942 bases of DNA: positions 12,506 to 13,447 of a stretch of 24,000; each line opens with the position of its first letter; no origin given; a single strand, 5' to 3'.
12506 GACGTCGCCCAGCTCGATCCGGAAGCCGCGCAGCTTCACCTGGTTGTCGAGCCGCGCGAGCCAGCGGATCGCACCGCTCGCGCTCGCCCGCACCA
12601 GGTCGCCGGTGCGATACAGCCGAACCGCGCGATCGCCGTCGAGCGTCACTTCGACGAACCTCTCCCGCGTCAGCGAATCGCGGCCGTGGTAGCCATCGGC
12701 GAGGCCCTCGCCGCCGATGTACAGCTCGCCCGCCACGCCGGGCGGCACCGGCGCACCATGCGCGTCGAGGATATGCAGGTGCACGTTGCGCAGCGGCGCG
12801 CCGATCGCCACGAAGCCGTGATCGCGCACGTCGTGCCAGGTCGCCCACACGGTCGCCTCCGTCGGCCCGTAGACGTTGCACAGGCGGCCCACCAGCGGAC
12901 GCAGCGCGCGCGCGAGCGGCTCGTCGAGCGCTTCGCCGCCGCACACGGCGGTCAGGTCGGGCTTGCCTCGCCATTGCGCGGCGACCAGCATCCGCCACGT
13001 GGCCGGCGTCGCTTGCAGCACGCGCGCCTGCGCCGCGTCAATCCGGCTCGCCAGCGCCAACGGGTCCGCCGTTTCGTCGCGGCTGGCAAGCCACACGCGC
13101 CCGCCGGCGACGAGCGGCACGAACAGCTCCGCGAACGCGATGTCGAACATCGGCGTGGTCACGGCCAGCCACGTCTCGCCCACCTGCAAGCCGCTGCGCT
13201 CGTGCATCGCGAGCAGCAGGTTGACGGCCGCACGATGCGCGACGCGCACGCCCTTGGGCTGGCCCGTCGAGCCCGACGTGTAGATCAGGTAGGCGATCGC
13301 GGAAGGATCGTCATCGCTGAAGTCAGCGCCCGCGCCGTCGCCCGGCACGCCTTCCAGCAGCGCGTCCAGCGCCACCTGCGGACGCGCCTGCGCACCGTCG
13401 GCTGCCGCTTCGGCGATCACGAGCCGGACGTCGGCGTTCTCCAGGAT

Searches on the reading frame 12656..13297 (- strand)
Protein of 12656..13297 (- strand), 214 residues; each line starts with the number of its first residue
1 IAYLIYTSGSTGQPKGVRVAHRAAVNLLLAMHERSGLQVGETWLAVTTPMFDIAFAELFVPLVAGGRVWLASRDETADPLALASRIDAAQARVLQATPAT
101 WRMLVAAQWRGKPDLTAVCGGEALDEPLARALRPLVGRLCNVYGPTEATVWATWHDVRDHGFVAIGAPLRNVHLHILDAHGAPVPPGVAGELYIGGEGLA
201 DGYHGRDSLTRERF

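Call 76: search_solved_structures(query=window:12656-13297:-, max_evalue=1e-40, show_alignments=3)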
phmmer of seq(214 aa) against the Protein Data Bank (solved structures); distinct sequences matched with E-value up to 1e-40: 11.
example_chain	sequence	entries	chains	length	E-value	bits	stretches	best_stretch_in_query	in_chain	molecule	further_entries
4zxh_A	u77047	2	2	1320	1.4e-60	207.9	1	1-214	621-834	ABBFA_003403 | Tyrocidine synthetase 3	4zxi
8xjz_C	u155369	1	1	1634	9.7e-53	182.3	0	2-204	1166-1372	Peptide synthetase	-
5u89_A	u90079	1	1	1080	4.4e-51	176.9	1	2-214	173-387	Amino acid adenylation domain protein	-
6mfy_A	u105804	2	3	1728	1.3e-49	172.1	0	2-214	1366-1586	Linear gramicidin synthase subunit A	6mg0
9be3_A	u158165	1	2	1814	1.5e-49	171.9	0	2-214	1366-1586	Linear gramicidin synthase subunit A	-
6mfz_A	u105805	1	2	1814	1.5e-49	171.9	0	2-214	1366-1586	Linear gramicidin synthase subunit A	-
9meh_A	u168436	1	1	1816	1.5e-49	171.9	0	2-214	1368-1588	Linear gramicidin synthase subunit A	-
9be4_A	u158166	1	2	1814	1.5e-49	171.9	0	2-214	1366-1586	Linear gramicidin synthase subunit A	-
8www_A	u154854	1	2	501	1.6e-47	165.3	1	1-214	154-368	Carrier domain-containing protein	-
6oyf_A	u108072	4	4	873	2.3e-41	145.1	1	1-214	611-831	Txo1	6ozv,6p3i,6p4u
6p1j_A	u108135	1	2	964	3.3e-41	144.6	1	1-214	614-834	Txo2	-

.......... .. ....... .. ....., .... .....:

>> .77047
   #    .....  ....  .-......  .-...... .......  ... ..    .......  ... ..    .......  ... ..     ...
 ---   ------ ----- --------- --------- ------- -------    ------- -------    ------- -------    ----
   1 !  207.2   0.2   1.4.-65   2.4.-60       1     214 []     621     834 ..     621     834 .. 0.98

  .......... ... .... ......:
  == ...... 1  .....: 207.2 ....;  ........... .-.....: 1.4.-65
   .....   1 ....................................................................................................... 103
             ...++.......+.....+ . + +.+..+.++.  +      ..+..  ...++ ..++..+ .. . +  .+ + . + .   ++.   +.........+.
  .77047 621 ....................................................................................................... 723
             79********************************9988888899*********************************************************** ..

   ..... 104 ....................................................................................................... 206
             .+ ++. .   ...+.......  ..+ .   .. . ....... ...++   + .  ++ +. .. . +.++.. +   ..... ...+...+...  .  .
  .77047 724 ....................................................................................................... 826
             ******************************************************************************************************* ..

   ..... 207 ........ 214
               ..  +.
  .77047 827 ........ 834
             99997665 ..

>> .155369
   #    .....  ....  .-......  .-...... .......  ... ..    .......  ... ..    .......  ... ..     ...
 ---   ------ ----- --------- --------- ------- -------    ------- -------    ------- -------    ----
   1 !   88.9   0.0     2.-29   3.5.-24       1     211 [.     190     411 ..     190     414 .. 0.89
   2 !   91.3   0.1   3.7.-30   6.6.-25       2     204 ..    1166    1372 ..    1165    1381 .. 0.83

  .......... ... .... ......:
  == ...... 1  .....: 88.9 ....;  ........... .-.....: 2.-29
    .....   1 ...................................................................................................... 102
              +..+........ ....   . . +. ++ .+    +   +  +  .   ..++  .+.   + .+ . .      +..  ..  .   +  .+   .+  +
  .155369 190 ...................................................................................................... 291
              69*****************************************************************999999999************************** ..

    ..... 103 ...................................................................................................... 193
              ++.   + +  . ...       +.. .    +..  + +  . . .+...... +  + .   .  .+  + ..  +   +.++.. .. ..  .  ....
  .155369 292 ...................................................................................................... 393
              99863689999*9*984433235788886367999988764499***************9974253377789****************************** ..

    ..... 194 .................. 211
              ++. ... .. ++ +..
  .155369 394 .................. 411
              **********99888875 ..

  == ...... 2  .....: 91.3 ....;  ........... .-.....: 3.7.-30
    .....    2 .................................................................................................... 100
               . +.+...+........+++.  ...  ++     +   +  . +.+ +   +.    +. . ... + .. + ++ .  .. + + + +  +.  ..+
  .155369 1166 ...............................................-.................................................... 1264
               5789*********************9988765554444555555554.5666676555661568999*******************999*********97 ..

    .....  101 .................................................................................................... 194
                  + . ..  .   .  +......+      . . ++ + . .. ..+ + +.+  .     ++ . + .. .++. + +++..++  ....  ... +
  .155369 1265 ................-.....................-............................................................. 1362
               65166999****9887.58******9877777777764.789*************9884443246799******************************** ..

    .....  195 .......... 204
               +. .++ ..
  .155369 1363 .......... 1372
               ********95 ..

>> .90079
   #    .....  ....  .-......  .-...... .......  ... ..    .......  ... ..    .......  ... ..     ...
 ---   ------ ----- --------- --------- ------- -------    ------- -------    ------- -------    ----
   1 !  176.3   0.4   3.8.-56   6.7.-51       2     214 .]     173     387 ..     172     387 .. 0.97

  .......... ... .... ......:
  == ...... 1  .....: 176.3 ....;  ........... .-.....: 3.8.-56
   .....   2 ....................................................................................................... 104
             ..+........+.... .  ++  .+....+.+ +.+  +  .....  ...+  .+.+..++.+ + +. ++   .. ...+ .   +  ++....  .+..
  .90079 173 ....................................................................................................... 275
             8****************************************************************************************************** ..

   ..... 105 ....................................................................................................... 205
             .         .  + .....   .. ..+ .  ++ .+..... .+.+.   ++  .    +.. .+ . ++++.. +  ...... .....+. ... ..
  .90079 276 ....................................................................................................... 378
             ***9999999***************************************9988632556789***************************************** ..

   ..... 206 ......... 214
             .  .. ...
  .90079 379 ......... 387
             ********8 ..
